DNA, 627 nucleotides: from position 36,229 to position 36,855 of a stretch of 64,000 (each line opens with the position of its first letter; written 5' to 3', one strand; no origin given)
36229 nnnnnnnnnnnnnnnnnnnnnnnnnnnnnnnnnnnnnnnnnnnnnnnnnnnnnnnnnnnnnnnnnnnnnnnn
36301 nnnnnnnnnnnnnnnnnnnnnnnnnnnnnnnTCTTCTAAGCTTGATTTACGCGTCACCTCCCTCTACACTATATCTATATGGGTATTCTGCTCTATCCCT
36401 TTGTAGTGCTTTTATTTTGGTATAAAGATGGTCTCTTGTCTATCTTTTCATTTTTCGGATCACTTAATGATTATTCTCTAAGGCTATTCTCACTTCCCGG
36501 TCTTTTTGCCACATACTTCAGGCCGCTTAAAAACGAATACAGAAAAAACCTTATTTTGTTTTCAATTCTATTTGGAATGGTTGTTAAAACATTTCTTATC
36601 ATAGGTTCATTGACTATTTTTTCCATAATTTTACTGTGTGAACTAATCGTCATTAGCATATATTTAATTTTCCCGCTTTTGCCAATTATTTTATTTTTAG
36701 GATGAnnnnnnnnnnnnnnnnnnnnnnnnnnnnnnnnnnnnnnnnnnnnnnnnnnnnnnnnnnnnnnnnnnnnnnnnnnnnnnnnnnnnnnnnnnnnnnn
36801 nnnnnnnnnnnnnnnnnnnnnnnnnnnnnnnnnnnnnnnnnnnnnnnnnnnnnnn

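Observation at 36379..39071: Membrane-anchored ClpC paralog with a catalytically dead D1 module, translationally coupled to a 3-TM miniprotein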

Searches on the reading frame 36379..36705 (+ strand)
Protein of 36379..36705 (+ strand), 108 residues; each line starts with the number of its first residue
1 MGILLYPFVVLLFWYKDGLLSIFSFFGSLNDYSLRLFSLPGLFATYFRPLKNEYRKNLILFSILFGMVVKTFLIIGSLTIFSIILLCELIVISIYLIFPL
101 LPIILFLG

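Call 3: search_protein_families(library=pfam, proteins=[window:36379-36705:+], max_evalue=0.01)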
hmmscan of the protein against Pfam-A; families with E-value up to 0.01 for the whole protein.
window:36379-36705:+ (108 aa): 0 families

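Call 4: search_protein_families(library=ncbifam, proteins=[window:36379-36705:+], max_evalue=0.01)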
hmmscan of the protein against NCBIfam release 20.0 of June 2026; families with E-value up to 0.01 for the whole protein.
window:36379-36705:+ (108 aa): 0 families

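Call 27: find_homologous_proteins(query=window:36379-36705:+, max_evalue=0.001)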
Query window:36379-36705:+ (108 aa): 87 proteins with E <= 0.001 among 121 candidates.
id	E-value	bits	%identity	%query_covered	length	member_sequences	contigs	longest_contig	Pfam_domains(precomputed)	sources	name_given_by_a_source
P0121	3.8e-43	164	74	100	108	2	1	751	-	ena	-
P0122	1.3e-41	159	72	100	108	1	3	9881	-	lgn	-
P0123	4.3e-38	148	70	97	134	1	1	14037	-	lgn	-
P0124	1.1e-37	147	67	96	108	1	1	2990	-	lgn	-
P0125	2.6e-37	146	67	99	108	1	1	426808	-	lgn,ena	-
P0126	1.1e-36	144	67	99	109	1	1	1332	-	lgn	-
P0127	3.6e-36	142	64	99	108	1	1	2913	-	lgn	-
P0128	4.0e-36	142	69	98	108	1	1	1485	-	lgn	-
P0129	6.8e-36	141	67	95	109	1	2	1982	-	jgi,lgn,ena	-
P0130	9.2e-36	141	63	91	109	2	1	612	-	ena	-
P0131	1.1e-35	140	68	94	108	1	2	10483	-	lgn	-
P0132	5.1e-35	138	63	99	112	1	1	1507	-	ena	-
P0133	5.8e-35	138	62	91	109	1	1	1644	-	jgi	-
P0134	7.6e-35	138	62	97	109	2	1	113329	-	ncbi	-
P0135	1.1e-34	137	65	99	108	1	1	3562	-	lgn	-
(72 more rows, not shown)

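Call 72: predict_structure(alignment_id=A4)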
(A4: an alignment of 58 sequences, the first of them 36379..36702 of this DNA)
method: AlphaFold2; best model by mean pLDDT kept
length: 108 residues; sequences in the alignment: 58
mean_pLDDT: 91.0   pTM: 0.71
mean pLDDT of the five models: 91.0, 91.0, 90.9, 89.6, 87.7
residues with pLDDT >= 90: 70; 70-90: 37; 50-70: 1; < 50: 0
segments of 3 or more residues with pLDDT < 50: none
pLDDT, mean of each block of 10 residues (from residue 1): 84 91 96 93 90 81 92 96 97 92 88
secondary structure, 60 per line:
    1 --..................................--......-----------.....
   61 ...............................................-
elements in order: H3-36 H39-44 H56-107
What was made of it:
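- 36379..36705 (+): Miniprotein gene (108 aa). Integral membrane protein with the invariant cytoplasmic loop F(K/R)P(L/W)KNEYR and invariant intramembrane K70 and E88. AF2 pLDDT 91 (call 72).
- Checked: AF2 gives helices 3-36, 39-44 and one 52-residue hydrophobic helix 56-107 (call 72).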

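Call 74: search_protein_families(library=phrogs, proteins=[window:36379-36705:+], max_evalue=0.01)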
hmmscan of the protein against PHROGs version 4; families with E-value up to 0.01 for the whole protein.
window:36379-36705:+ (108 aa): 0 families

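Call 75: search_protein_families(library=padloc, proteins=[window:36379-36705:+], max_evalue=0.01)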
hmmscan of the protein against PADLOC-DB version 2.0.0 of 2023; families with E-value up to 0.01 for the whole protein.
window:36379-36705:+ (108 aa): 0 families

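Call 85: fold_search(model_id=the predicted structure, library=pdb)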
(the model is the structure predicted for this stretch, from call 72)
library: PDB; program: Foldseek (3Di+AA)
matches with E <= 10: 23; with E <= 0.001: 0
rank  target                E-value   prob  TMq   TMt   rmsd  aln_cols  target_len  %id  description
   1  2q13                  3.2e+00  0.18  0.39  0.15   6.7        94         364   15  Crystal structure of BAR-PH domain of APPL1 (released 2007-08-14)
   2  5u0p_V                4.8e+00  0.18  0.42  0.39   4.8        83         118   13  Cryo-EM structure of the transcriptional Mediator (released 2017-03-08)
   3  5c5b_C                5.1e+00  0.12  0.39  0.15   6.9        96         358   16  Crystal Structure of Human APPL BAR-PH Heterodimer (released 2016-06-22)
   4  4h63_V                5.5e+00  0.16  0.41  0.39   5.0        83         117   13  Structure of the Schizosaccharomyces pombe Mediator head module (released 2012-10-31)
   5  6z6f_D                5.5e+00  0.13  0.35  0.09   7.4        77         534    6  HDAC-PC (released 2021-02-17)
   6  7upo_A                6.2e+00  0.16  0.37  0.51   5.7        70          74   13  Crystal structure of designed heterotrimeric assembly DHT03 (released 2022-12-14)
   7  6bmn_B                6.2e+00  0.08  0.24  0.10   6.6        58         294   22  Structure of human DHHC20 palmitoyltransferase, space group P63 (released 2018-01-24)
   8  2g38_A                6.6e+00  0.12  0.34  0.44   5.1        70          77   11  A PE/PPE Protein Complex from Mycobacterium tuberculosis (released 2006-03-14)
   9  3aei_A                6.6e+00  0.10  0.32  0.36   7.3        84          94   17  Crystal structure of the prefoldin beta2 subunit from Thermococcus strain KS-1 (released 2010-05-19)
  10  5y8t_C                7.0e+00  0.06  0.26  0.18  12.6        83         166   12  Crystal structure of Bacillus subtilis PadR in complex with p-coumaric acid (released 2017-11-29)
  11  9g3d_A                7.9e+00  0.09  0.37  0.13   7.0        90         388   19  Cryo-EM structure of SbmA in the inward-facing-narrow conformation bound to 2 sybodies (released 2025-07-23)
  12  8i7r_Fh               7.9e+00  0.08  0.35  0.23   8.0        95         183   12  In situ structure of axonemal doublet microtubules in mouse sperm with 48-nm repeat (released 2023-10-11)
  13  5x11_H                8.3e+00  0.11  0.34  0.23   5.8        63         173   10  Crystal structure of Bacillus subtilis PadR in complex with operator DNA (released 2017-11-22)
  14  2z0n                  8.3e+00  0.10  0.42  0.23   6.4        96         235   16  Crystal structure of APPL1-BAR domain (released 2008-05-13)
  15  7khm_A                8.3e+00  0.08  0.26  0.12   6.7        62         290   27  Crystal structure of hDHHS20 bound to palmitoyl CoA (released 2022-02-02)
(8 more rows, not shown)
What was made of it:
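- Foldseek finds nothing similar to the miniprotein in the PDB (call 85).
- Tried and rejected: Foldseek against the PDB gave nothing below E=3 (call 85).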
